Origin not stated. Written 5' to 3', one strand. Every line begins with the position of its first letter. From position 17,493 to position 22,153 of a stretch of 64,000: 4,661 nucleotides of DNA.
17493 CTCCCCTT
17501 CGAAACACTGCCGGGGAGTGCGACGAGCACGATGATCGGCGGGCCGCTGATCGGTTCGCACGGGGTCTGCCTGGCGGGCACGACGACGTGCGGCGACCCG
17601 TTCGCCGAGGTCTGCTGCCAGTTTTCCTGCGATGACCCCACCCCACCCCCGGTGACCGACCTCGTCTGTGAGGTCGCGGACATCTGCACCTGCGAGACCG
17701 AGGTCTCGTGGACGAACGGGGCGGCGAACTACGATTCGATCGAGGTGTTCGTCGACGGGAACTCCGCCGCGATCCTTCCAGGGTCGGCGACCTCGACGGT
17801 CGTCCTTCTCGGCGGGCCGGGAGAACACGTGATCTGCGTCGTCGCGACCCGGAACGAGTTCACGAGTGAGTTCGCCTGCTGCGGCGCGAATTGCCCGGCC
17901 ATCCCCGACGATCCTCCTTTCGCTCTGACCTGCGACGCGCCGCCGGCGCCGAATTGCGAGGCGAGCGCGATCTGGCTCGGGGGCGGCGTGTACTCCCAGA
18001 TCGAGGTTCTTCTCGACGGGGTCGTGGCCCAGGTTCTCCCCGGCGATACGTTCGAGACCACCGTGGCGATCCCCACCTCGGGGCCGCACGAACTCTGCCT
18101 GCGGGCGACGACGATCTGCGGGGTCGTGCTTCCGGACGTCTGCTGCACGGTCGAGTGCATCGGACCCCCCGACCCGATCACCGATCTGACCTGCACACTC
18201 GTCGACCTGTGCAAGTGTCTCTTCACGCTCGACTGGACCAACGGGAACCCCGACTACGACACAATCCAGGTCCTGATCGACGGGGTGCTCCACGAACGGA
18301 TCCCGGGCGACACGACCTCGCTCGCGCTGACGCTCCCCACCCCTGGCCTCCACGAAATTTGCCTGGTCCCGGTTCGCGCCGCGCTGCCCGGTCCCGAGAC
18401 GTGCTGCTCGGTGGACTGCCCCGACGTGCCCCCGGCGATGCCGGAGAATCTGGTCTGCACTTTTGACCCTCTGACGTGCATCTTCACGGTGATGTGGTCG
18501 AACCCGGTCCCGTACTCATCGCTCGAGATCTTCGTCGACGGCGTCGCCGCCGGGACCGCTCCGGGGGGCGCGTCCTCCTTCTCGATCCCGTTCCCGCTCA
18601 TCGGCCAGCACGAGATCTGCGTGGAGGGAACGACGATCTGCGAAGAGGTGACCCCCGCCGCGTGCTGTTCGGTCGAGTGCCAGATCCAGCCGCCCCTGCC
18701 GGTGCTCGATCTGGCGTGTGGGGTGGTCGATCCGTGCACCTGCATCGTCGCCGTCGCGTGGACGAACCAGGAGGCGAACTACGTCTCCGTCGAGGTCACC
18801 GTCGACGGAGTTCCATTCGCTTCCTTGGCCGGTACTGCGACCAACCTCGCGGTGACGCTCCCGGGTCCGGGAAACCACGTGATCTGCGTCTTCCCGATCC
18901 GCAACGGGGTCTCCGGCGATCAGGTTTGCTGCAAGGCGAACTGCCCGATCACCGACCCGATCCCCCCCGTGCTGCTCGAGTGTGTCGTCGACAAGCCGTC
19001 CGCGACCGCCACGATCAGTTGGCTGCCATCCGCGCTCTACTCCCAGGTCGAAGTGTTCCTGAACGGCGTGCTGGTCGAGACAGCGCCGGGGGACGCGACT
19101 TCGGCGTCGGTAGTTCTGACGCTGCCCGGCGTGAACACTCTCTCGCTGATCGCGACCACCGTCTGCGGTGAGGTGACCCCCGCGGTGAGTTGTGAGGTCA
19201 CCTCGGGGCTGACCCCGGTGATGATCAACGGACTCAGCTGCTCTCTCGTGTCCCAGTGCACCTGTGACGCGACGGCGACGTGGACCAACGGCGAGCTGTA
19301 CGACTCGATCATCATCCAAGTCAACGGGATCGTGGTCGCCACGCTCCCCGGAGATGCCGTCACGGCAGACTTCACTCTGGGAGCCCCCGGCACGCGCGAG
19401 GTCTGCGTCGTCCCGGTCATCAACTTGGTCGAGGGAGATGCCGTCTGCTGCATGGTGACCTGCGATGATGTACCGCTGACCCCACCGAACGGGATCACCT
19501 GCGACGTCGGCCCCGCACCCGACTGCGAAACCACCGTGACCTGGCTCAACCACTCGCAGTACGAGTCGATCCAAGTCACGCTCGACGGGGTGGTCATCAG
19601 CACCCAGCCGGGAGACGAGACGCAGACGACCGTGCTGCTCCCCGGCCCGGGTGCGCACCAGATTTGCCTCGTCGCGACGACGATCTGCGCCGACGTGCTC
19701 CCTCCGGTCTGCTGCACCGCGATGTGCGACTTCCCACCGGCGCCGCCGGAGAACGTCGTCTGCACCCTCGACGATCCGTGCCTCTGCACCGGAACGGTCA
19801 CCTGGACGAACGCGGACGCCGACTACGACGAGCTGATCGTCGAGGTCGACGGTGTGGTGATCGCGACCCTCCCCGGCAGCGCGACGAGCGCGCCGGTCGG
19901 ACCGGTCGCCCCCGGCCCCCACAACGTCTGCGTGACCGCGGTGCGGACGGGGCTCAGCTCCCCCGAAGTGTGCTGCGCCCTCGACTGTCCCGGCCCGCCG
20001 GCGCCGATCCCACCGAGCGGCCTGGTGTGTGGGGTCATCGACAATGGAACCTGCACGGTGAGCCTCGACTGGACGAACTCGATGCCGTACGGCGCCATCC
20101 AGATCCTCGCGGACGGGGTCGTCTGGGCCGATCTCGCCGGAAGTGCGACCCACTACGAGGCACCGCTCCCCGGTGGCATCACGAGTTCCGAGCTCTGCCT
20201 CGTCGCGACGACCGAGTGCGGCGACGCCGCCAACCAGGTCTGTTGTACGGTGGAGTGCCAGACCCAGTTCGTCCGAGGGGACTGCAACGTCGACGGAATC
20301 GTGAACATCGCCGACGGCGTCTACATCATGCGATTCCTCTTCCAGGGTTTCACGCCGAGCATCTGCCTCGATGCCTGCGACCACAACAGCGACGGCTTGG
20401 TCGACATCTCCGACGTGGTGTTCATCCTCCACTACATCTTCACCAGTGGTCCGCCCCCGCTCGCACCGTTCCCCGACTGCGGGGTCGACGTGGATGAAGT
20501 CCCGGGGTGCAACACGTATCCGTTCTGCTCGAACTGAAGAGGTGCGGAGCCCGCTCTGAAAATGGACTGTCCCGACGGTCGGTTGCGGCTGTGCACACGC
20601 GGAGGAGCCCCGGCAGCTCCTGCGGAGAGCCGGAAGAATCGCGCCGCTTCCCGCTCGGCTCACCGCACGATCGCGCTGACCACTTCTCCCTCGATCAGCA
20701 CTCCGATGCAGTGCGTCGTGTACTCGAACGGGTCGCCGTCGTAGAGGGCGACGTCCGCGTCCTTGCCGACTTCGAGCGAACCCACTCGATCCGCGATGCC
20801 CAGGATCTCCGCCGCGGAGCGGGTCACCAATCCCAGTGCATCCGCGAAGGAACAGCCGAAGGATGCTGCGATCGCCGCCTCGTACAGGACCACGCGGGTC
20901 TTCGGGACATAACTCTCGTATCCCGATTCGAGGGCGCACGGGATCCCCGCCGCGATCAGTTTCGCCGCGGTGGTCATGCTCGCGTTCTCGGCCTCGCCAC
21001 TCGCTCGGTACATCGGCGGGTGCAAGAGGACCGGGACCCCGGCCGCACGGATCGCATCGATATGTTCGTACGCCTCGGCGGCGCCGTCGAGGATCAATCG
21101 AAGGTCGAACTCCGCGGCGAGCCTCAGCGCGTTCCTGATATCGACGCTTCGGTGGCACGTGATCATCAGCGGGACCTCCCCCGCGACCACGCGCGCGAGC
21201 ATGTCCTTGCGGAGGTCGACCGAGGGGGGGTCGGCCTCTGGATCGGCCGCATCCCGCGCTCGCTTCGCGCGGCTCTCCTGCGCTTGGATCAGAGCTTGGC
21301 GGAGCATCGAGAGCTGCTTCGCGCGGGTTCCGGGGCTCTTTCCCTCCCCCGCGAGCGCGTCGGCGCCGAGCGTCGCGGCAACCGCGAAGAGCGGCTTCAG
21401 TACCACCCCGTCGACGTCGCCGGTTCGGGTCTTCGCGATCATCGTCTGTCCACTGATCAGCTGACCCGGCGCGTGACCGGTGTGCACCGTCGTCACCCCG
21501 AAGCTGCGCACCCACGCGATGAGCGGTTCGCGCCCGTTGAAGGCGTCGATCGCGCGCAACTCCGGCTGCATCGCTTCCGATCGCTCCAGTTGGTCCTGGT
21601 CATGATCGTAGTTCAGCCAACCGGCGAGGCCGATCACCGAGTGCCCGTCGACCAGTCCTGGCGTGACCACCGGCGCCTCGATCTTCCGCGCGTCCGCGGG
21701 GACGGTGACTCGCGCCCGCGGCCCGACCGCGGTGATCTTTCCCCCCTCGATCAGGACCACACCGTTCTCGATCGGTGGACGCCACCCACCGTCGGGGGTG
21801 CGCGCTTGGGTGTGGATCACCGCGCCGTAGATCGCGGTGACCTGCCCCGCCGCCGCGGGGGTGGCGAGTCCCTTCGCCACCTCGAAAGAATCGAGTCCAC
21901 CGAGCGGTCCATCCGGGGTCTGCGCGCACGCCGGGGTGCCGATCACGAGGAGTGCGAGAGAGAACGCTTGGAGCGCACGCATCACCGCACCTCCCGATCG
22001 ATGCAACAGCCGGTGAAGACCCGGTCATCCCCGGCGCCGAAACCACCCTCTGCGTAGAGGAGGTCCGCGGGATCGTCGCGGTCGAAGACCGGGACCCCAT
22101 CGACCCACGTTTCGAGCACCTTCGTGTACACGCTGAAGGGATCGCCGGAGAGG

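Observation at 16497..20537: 1347-aa secreted protein built from ~12 tandem Cys-rich 88-aa modules plus a dockerin-like tail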

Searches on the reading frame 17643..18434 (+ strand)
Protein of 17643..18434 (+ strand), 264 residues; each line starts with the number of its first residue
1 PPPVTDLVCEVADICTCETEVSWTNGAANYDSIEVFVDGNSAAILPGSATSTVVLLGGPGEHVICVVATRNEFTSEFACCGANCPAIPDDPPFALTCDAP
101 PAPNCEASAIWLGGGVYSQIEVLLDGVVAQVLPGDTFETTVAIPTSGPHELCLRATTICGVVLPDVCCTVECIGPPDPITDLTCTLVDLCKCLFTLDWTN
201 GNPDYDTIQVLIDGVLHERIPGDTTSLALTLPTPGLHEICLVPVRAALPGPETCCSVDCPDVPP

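Call 20: predict_structure(alignment_id=A1)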
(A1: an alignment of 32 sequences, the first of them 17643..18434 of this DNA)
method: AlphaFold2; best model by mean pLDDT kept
length: 264 residues; sequences in the alignment: 32
mean_pLDDT: 95.8   pTM: 0.73
mean pLDDT of the five models: 95.8, 95.8, 95.7, 95.0, 94.4
residues with pLDDT >= 90: 250; 70-90: 13; 50-70: 1; < 50: 0
segments of 3 or more residues with pLDDT < 50: none
pLDDT, mean of each block of 10 residues (from residue 1): 97 96 96 98 98 96 98 97 93 96 92 94 98 97 94 97 97 94 96 97 95 97 97 96 95 97 79
secondary structure, 60 per line:
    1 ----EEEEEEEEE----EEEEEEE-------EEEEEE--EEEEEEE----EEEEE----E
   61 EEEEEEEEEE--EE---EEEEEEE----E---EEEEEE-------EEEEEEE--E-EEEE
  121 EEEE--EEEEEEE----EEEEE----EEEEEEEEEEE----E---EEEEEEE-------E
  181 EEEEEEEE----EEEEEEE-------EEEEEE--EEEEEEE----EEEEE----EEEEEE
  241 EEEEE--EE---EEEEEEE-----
elements in order: E5-13 E18-24 E32-37 E40-46 E51-55 E60-70 E78-84 E93-98 E106-112 E117-124 E127-133 E138-142 E147-157 E166-172 E180-188 E193-199 E207-212 E215-221 E226-230 E235-245 E253-259
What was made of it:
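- On Fibronectin type III (Fn3) fold / Pfam PF00041: The AlphaFold model has pLDDT 95.8 and 7 strands per unit (call 20).
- Fn3 fold: the AlphaFold model of units 3-5 has pLDDT 95.8 with 7 strands per unit (call 20). The array is rigid and elongated (call 20).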

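Call 24: fold_search(model_id=the predicted structure, library=pdb)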
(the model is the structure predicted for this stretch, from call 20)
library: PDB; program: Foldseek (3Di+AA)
matches with E <= 10: 1754; with E <= 0.001: 384
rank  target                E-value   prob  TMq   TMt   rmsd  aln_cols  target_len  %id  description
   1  5e53_D                9.2e-12  1.00  0.34  0.30  15.3       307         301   14  Crystal structure of chicken CNTN1 FN1-FN3 domains (released 2016-08-31)
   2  8peq_B                1.1e-11  1.00  0.33  0.32  12.7       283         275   15  Complex of diubiquitin-derived artificial binding protein (Affilin) variant Af2 with its target oncofetal fibronectin  (released 2024-06-26)
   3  5e53_B                1.1e-11  1.00  0.34  0.31  14.3       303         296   14  Crystal structure of chicken CNTN1 FN1-FN3 domains (released 2016-08-31)
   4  7mrs_A                1.1e-11  1.00  0.32  0.30  15.1       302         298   12  Zebrafish CNTN4 APPb complex (released 2022-01-05)
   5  7mrk_D                1.3e-11  1.00  0.36  0.33  14.2       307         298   18  Chicken CNTN4 APP complex (released 2022-01-05)
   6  7mro                  1.3e-11  1.00  0.32  0.29  15.5       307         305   12  Zebrafish CNTN4 FN1-FN3 domains (released 2022-01-05)
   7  6q9m_B                1.9e-11  1.00  0.29  0.28  23.1       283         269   15  Central Fibronectin-III array of RIM-binding protein (released 2020-01-15)
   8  8peq_A                2.6e-11  1.00  0.34  0.33  13.0       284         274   16  Complex of diubiquitin-derived artificial binding protein (Affilin) variant Af2 with its target oncofetal fibronectin  (released 2024-06-26)
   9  5e4s                  2.6e-11  1.00  0.32  0.29  16.5       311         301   15  Crystal structure of mouse CNTN4 FN1-FN3 domains (released 2016-08-31)
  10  5e7l                  2.8e-11  1.00  0.40  0.36  15.5       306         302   16  Crystal structure of mouse CNTN2 FN1-FN3 domains (released 2016-08-31)
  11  5n47_D                3.4e-11  1.00  0.32  0.31  13.9       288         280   15  Structure of Anticalin N7E in complex with the three-domain fragment Fn7B8 of human oncofetal fibronectin (released 2018-02-14)
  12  5e55_A                5.2e-11  1.00  0.30  0.27  19.1       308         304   16  Crystal structure of mouse CNTN6 FN1-FN3 domains (released 2016-08-31)
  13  7mrq                  6.0e-11  1.00  0.43  0.39  11.2       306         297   16  Chicken CNTN4 FN1-FN3 domains with T751A, V752A, Y781A, E786A mutations (released 2022-01-05)
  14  5n47_F                1.0e-10  1.00  0.31  0.30  14.9       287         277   15  Structure of Anticalin N7E in complex with the three-domain fragment Fn7B8 of human oncofetal fibronectin (released 2018-02-14)
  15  4gh7_B                1.1e-10  1.00  0.30  0.29  14.4       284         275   16  Crystal structure of Anticalin N7A in complex with oncofetal fibronectin fragment Fn7B8 (released 2012-12-26)
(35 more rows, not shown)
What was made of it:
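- On Fibronectin type III (Fn3) fold / Pfam PF00041: Foldseek probability is 1.00 and E~1e-11 to solved FN3 triplets (call 24).
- On Scaffoldin (cellulosome-type): The repeats are Fn3 (call 24).
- Foldseek matches contactin, fibronectin, RIM-BP and titin FN3 triplets at E~1e-11 (call 24).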

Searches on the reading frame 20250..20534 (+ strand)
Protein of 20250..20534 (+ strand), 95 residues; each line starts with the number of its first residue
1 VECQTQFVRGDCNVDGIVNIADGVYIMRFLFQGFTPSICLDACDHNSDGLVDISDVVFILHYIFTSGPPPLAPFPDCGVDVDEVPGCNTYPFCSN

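Call 26: search_protein_families(library=pfam, proteins=[window:20250-20534:+], max_evalue=1)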
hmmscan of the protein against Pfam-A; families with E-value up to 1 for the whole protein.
seq(95 aa): 1 family
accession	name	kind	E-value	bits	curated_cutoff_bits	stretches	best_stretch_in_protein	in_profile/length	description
PF00404.24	Dockerin_1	-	1.7e-06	28.6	22.9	1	10-63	2-56/57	Dockerin type I domain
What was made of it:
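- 20277..20438 (+): Type I dockerin-like module (aa 1261-1314). Its two Ca-binding loops are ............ and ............. Pfam PF00404 scores 28.6 bits against a cut-off of 22.9 (call 26).
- On Type I dockerin (Pfam PF00404): The tail alone scores 28.6 bits against 22.9, at E 1.7e-6 (call 26).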

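Call 53: search_solved_structures(query=A5, max_evalue=1, show_alignments=2)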
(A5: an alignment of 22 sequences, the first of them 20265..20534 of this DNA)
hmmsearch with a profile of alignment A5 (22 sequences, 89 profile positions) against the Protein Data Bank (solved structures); distinct sequences matched with E-value up to 1: 39.
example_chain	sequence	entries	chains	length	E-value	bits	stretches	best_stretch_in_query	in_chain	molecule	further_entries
2y3n_B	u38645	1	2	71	1.2e-06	31.9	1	3-57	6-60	CELLULOSOMAL FAMILY-48 PROCESSIVE GLYCOSIDE HYDROLASE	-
2mte_A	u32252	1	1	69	3.6e-05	27.2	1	4-59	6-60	Cellulose 1,4-beta-cellobiosidase (reducing end) CelS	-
1daq_A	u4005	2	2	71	3.8e-05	27.1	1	4-59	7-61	ENDOGLUCANASE SS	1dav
3ul4_B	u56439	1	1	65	9.3e-05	25.9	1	3-58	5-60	Cellulosome enzyme, dockerin type I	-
4uyq_B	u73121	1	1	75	0.00014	25.3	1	1-59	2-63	Cellulosomal scaffoldin adaptor protein B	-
4uyp_B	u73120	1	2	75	0.00015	25.2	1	1-59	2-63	Cellulosomal scaffoldin adaptor protein B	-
5m2s_B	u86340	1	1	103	0.0013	22.2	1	4-24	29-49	Doc8: Type I dockerin repeat domain from family 9 glycoside hydrolase WP_009982745[Ruminoc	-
9qfa_A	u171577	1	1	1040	0.0015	22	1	4-57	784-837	Ruminococcus bromii Amy12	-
5m2o_B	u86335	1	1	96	0.0019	21.6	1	4-60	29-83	Group I Dockerin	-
4fl4_A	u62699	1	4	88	0.0021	21.5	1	4-57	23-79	Glycoside hydrolase family 9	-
8x39_A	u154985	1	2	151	0.0023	21.4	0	3-57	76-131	Serine protease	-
8x3a_A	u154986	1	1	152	0.0023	21.4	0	3-57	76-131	Serine protease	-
2ccl_B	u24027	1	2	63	0.0055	20.2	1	4-57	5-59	ENDO-1,4-BETA-XYLANASE Y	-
4zcu_A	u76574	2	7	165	0.0071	19.8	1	1-57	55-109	Calcium-binding mitochondrial carrier protein SCaMC-1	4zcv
4n5x_A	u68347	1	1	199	0.012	19.1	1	1-57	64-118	Calcium-binding mitochondrial carrier protein SCaMC-1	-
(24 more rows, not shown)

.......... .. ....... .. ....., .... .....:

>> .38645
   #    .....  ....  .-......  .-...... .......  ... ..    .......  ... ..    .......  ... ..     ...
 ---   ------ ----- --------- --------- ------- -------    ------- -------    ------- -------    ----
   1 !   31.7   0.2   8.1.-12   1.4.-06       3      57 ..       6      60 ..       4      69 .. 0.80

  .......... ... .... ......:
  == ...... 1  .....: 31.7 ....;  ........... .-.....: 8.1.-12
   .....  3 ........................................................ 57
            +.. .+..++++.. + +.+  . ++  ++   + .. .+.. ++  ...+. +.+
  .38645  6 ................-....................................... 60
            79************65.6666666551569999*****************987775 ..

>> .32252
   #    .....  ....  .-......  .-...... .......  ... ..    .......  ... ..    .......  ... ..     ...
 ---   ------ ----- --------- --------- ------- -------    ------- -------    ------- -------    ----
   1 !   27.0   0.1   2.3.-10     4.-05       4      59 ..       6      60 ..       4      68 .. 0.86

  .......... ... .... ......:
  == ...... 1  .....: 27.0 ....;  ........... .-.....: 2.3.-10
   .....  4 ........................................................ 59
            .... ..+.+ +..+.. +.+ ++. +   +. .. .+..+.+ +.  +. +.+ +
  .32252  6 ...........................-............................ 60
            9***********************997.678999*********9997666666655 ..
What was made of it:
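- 20277..20438 (+): The tail profile matches solved dockerins 2y3n_B and CelS (call 53).
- On Type I dockerin (Pfam PF00404): The profile aligns to solved dockerins over both segments (call 53).
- Closest known: Type I dockerin. Same: The tail scores above the Pfam cut-off and has profile matches to solved dockerins (calls 26, 53).
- The first ~57 residues match solved dockerins, and both Ca loops are intact (calls 26, 53).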

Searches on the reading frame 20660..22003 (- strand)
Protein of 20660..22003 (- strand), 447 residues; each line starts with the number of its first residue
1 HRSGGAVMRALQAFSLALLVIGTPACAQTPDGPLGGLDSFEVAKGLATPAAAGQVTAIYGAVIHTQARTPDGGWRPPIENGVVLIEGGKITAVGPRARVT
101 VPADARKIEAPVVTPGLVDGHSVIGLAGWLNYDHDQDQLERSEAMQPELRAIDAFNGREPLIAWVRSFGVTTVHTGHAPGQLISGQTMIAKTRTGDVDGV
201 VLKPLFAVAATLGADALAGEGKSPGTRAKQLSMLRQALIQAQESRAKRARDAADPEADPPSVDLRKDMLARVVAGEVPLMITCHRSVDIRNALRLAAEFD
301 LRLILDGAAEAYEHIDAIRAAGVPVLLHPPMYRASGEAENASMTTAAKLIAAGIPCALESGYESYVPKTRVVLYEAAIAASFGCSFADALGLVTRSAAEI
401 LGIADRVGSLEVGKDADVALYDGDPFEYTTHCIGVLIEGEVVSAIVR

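Call 19: search_protein_families(library=pfam, proteins=[window:20660-22003:-], max_evalue=0.001)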
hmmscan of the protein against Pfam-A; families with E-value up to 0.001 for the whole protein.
window:20660-22003:- (447 aa): 3 families
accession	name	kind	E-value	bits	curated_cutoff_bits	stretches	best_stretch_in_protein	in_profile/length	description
PF07969.17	Amidohydro_3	-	3.1e-10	40.6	29.7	1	312-442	318-471/472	Amidohydrolase family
PF01979.26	Amidohydro_1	-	1.5e-09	38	25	1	370-442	272-336/345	Amidohydrolase family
PF22039.1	HUTI_composite_bact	-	0.00026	21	25.5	1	81-99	1-19/26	Imidazolonepropionase-like composite domain, bacteria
